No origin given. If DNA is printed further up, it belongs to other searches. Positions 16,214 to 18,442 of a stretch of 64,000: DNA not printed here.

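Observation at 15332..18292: KAS-III-like gene translationally coupled to phaC: possible NphT7-type acetoacetyl-CoA synthase replacing PhaA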

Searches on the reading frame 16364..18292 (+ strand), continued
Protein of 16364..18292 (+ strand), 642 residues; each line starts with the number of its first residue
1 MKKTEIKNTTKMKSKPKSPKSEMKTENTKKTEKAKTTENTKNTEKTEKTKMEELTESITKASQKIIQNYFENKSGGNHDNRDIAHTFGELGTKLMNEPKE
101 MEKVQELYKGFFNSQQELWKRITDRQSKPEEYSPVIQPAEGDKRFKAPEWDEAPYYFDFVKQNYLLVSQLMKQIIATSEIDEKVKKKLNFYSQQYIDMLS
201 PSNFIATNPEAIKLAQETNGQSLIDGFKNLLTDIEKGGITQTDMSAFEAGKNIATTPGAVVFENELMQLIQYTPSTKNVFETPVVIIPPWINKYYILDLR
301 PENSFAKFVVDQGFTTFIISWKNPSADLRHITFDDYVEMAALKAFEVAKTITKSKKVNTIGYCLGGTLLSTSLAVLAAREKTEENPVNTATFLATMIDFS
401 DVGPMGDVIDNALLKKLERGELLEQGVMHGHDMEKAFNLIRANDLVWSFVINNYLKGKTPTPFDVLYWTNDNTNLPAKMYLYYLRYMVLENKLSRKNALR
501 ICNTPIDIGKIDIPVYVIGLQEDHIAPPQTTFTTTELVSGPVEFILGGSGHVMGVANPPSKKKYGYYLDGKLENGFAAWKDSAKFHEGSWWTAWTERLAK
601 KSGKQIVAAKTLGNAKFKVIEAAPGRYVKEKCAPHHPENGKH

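Call 65: find_homologous_proteins(query=L079:13418-14599:+, max_evalue=1e-50)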
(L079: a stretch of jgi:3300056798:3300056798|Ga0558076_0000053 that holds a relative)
Query L079:13418-14599:+ (393 aa): 8000 proteins with E <= 1e-50 among 8000 candidates; the best 120 are listed.
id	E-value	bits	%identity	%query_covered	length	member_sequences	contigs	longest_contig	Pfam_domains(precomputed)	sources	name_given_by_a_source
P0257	2.1e-255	865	100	100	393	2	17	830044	PF02803.25,PF00109.33,PF00108.30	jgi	jgi:acetyl-CoA C-acetyltransferase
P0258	1.2e-229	780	89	100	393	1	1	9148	PF02803.25,PF00109.33,PF00108.30,PF22691.3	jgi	jgi:acetyl-CoA C-acetyltransferase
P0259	1.1e-228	777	89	99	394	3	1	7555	PF02803.25,PF00109.33,PF00108.30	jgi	jgi:acetyl-CoA C-acetyltransferase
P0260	7.1e-224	761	87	100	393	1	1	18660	PF02803.25,PF00108.30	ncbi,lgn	ncbi:MAG: acetyl-CoA C-acyltransferase [Bacteroidia bacterium]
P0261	1.6e-222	757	87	99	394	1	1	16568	PF02803.25,PF00108.30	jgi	jgi:acetyl-CoA C-acetyltransferase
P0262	7.2e-221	751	85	100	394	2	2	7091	PF02803.25,PF00109.33,PF00108.30,PF22691.3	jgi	jgi:acetyl-CoA C-acetyltransferase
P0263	1.4e-218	744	85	100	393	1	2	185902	PF02803.25,PF00108.30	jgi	jgi:acetyl-CoA C-acetyltransferase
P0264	3.7e-216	736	83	100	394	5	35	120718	PF02803.25,PF00109.33,PF00108.30,PF22691.3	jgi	jgi:acetyl-CoA C-acetyltransferase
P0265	5.8e-203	692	80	100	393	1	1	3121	PF02803.25,PF00109.33,PF00108.30,PF22691.3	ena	-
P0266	1.4e-202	691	80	100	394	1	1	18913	PF02803.25,PF00109.33,PF00108.30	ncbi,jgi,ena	ncbi:MAG TPA: acetyl-CoA C-acyltransferase [Bacteroidia bacterium]|jgi:acetyl-CoA C-acetyltransferas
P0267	2.0e-202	691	80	100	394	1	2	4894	PF02803.25,PF00109.33,PF00108.30,PF22691.3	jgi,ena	jgi:acetyl-CoA C-acetyltransferase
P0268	2.2e-201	687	79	99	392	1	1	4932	PF02803.25,PF00108.30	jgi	jgi:acetyl-CoA C-acetyltransferase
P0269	2.3e-201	687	79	99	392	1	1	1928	PF02803.25,PF00109.33,PF00108.30,PF22691.3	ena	-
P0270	4.4e-201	686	79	99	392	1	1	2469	PF02803.25,PF00109.33,PF00108.30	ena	-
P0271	4.7e-201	686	79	99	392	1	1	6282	PF02803.25,PF00109.33,PF00108.30,PF22691.3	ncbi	ncbi:MAG: thiolase family protein [Bacteroidia bacterium]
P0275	2.6e-199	680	78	99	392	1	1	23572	PF02803.25,PF00109.33,PF00108.30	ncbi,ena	-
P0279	1.4e-198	678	79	99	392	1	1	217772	PF02803.25,PF00108.30,PF22691.3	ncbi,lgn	-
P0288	1.2e-196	672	77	99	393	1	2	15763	PF02803.25,PF00109.33,PF00108.30,PF22691.3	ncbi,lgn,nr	ncbi:MAG: acetyl-CoA C-acyltransferase [Bacteroidetes bacterium]|nr:MAG: acetyl-CoA C-acyltransferas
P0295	2.2e-195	667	76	99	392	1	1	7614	PF02803.25,PF00108.30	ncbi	ncbi:MAG: acetyl-CoA C-acyltransferase [Bacteroidota bacterium]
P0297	3.5e-195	667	77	99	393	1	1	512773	PF02803.25,PF00109.33,PF00108.30,PF22691.3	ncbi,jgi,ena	-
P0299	4.5e-195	666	77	99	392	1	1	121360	PF02803.25,PF00109.33,PF00108.30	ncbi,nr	ncbi:MAG: acetyl-CoA C-acyltransferase [Bacteroidetes bacterium]|nr:acetyl-CoA C-acyltransferase [Ba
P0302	1.2e-194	665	77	99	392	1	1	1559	PF02803.25,PF00109.33,PF00108.30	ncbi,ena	ncbi:MAG: acetyl-CoA C-acyltransferase [Bacteroidota bacterium]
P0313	7.7e-194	662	77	99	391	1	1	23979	PF02803.25,PF00109.33,PF00108.30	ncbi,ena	-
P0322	5.5e-193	660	77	99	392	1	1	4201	PF02803.25,PF00109.33,PF00108.30,PF22691.3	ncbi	ncbi:MAG: acetyl-CoA C-acyltransferase [Bacteroidia bacterium]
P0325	7.1e-193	659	77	99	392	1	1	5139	PF02803.25,PF00108.30,PF22691.3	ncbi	ncbi:MAG: acetyl-CoA C-acyltransferase [Bacteroidota bacterium]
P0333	4.1e-192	657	76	99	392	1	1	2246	PF02803.25,PF00109.33,PF00108.30,PF22691.3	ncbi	-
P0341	1.0e-190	652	77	99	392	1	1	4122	PF02803.25,PF00109.33,PF00108.30,PF22691.3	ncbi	-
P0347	2.6e-190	651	75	99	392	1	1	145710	PF02803.25,PF00108.30,PF22691.3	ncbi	ncbi:MAG: acetyl-CoA C-acyltransferase [Bacteroidia bacterium]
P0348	3.0e-190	651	76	99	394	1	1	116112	PF02803.25,PF00109.33,PF00108.30,PF22691.3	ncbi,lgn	-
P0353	9.4e-190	649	76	99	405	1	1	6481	PF02803.25,PF00109.33,PF00108.30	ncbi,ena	-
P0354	9.7e-190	649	75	99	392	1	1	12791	PF02803.25,PF00108.30,PF22691.3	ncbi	ncbi:MAG: acetyl-CoA C-acyltransferase [Bacteroidota bacterium]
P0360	2.6e-189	647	76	99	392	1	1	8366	PF02803.25,PF00109.33,PF00108.30,PF22691.3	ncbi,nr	ncbi:MAG: acetyl-CoA C-acyltransferase [Bacteroidia bacterium]|nr:acetyl-CoA C-acyltransferase [Bact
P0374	5.0e-189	647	75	99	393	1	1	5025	PF02803.25,PF00109.33,PF00108.30,PF22691.3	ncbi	-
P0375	5.1e-189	646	75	99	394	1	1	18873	PF02803.25,PF00109.33,PF00108.30,PF22691.3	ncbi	-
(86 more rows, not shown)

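Call 66: list_cluster_members(proteins=[P0275, P0279, P0297, P0313, P0333, P0341, P0348, P0353, P0374, P0375])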
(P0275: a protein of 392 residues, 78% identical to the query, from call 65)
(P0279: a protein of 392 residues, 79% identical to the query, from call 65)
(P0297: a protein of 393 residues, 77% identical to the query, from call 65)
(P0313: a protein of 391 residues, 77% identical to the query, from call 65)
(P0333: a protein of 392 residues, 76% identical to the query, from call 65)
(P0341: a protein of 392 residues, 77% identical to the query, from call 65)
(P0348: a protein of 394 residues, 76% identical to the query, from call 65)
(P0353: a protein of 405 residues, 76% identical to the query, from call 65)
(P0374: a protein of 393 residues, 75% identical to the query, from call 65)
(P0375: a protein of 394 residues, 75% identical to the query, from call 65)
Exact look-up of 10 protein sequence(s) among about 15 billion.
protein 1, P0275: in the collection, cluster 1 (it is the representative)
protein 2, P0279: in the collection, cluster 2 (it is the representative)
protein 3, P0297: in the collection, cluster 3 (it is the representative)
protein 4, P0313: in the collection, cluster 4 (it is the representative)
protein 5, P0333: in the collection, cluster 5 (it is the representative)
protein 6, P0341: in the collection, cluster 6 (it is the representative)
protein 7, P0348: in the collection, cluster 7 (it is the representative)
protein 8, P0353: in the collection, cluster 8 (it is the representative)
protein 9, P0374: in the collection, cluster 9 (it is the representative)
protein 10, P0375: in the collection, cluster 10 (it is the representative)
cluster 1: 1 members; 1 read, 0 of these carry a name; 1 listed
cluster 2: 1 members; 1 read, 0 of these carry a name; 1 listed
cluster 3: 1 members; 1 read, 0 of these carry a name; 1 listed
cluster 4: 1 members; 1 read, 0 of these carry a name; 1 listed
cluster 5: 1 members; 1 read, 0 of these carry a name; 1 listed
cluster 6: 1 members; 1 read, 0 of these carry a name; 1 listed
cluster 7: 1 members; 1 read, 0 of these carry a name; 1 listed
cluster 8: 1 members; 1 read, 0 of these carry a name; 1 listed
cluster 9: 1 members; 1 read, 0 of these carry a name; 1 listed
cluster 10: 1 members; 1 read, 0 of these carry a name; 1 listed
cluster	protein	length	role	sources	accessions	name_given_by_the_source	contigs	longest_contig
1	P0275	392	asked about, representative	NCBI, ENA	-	-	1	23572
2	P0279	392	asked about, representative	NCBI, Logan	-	-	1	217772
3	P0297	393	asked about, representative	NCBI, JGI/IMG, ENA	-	-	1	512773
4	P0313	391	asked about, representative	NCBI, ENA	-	-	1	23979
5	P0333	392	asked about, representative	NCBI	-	-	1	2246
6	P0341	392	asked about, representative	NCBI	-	-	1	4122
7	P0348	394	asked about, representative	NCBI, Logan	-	-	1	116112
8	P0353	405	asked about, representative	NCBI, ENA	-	-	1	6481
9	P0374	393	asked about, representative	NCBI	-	-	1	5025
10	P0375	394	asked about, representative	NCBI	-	-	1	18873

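Call 67: list_cluster_members(proteins=[P0295, P0302, P0325, P0354, P0271, P0322, P0347, P0360, P0288, P0299])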
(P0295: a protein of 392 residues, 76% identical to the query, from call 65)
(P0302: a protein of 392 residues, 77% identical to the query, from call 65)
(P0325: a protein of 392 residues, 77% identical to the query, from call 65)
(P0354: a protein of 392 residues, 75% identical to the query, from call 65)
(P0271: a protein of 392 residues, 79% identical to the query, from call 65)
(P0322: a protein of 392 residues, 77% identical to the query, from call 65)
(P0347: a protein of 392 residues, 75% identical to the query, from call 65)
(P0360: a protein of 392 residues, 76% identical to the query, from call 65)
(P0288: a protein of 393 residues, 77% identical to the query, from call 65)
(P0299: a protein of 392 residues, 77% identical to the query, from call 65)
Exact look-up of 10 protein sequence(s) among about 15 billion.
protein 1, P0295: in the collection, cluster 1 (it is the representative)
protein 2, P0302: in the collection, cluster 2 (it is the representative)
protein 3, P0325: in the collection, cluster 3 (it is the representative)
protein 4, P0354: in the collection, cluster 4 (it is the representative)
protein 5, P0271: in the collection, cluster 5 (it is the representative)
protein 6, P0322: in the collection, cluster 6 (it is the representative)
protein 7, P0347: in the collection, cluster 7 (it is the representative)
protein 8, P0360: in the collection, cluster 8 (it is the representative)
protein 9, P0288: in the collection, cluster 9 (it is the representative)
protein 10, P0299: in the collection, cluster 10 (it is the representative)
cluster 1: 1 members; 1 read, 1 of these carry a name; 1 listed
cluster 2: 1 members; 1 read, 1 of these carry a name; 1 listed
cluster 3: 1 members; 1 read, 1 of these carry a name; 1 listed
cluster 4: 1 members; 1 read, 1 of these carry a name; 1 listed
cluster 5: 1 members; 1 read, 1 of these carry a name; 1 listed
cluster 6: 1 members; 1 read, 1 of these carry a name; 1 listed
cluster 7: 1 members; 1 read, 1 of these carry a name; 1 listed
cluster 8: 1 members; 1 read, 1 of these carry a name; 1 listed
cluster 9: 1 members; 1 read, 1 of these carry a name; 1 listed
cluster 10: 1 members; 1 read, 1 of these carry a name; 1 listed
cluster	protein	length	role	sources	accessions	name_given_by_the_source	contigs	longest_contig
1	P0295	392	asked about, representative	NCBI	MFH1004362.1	MAG: acetyl-CoA C-acyltransferase [Bacteroidota bacterium]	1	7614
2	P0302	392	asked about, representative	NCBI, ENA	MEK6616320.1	MAG: acetyl-CoA C-acyltransferase [Bacteroidota bacterium]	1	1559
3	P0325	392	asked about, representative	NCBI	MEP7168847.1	MAG: acetyl-CoA C-acyltransferase [Bacteroidota bacterium]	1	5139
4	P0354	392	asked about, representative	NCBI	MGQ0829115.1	MAG: acetyl-CoA C-acyltransferase [Bacteroidota bacterium]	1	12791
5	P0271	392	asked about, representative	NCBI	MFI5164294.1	MAG: thiolase family protein [Bacteroidia bacterium]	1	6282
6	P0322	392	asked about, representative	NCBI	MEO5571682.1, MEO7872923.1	MAG: acetyl-CoA C-acyltransferase [Bacteroidia bacterium]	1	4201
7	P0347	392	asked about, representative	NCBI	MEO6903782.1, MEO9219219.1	MAG: acetyl-CoA C-acyltransferase [Bacteroidia bacterium]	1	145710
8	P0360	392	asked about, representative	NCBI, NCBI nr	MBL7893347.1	MAG: acetyl-CoA C-acyltransferase [Bacteroidia bacterium] | acetyl-CoA C-acyltransferase [Bacteroidia bacterium]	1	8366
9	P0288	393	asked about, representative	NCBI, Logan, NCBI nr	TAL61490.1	MAG: acetyl-CoA C-acyltransferase [Bacteroidetes bacterium] | MAG: acetyl-CoA C-acyltransferase [Bacteroidota bacterium]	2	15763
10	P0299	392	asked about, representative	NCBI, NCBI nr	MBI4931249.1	MAG: acetyl-CoA C-acyltransferase [Bacteroidetes bacterium] | acetyl-CoA C-acyltransferase [Bacteroidota bacterium]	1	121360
